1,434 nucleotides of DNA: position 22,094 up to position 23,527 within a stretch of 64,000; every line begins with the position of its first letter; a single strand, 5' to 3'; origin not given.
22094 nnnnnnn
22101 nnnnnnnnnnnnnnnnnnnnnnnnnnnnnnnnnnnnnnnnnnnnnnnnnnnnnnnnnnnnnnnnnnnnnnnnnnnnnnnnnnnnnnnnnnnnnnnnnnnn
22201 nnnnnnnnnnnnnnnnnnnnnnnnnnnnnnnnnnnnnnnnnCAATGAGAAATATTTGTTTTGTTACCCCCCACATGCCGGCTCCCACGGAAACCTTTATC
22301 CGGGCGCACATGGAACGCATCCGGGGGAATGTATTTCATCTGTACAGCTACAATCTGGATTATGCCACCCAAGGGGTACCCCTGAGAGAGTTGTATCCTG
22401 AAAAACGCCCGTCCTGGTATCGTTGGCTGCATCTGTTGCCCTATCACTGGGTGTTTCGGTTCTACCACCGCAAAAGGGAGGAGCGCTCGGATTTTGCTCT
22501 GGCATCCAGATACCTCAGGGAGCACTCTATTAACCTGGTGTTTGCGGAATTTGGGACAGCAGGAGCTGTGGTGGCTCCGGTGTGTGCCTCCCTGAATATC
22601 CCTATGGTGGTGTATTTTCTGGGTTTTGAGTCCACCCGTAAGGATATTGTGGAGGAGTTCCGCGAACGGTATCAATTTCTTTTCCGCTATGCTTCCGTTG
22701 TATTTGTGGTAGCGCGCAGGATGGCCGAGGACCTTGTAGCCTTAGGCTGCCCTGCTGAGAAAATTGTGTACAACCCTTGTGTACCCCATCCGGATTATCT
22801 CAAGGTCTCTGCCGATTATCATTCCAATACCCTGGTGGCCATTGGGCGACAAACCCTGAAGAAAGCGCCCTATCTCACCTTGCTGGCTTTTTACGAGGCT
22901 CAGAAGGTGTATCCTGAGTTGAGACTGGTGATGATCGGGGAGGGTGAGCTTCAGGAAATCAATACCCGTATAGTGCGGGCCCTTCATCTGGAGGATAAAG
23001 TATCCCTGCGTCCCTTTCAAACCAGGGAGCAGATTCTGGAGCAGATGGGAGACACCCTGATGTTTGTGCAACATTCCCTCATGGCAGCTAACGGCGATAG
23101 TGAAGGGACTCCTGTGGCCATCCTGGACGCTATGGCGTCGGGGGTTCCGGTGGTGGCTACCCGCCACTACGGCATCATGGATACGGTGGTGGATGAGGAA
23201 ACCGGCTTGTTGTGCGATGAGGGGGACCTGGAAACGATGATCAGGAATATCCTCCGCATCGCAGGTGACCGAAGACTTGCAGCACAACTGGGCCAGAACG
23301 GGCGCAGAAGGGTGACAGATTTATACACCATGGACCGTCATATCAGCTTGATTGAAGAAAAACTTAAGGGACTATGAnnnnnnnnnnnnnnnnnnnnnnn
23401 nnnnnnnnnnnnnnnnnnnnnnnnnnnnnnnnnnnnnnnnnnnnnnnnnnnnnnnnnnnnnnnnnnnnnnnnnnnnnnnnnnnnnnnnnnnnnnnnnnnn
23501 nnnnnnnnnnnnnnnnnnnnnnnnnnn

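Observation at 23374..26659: Complete dTDP-2,6-dideoxyhexose branch inside a Bacteroidota-type surface-glycan operon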

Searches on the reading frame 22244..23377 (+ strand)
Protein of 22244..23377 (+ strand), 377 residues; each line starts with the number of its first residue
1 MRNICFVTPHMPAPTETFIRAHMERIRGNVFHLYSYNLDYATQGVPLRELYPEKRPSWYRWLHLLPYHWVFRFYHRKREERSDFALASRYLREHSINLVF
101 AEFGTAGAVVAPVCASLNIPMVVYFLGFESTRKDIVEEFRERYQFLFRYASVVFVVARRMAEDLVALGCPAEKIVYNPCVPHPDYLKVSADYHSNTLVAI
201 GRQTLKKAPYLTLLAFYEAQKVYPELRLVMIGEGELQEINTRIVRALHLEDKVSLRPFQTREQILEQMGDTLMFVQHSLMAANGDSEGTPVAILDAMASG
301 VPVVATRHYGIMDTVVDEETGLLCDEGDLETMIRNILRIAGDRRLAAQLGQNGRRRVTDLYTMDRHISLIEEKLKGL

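Call 3: search_protein_families(library=pfam, proteins=[window:22244-23377:+], max_evalue=0.001)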
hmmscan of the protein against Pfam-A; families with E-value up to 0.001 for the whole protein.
window:22244-23377:+ (377 aa): 6 families
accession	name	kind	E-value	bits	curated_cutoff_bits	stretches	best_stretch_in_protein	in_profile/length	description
PF00534.26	Glycos_transf_1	-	4.3e-26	91.9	26.4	1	194-356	15-172/172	Glycosyl transferases group 1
PF13692.12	Glyco_trans_1_4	-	1.8e-19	70.9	27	1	195-341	2-141/142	Glycosyl transferases group 1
PF13439.12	Glyco_transf_4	-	8.5e-09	36.1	28.5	1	55-177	37-162/170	Glycosyltransferase Family 4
PF13579.12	Glyco_trans_4_4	-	1.9e-08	35.3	29.7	1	67-178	57-156/158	Glycosyl transferase 4-like domain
PF13524.12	Glyco_trans_1_2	-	7.4e-05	23.2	25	1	252-367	28-139/144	Glycosyl transferase-like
PF20706.3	GT4-conflict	-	0.00037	20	26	1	140-318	137-323/385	Family 4 Glycosyltransferase in conflict systems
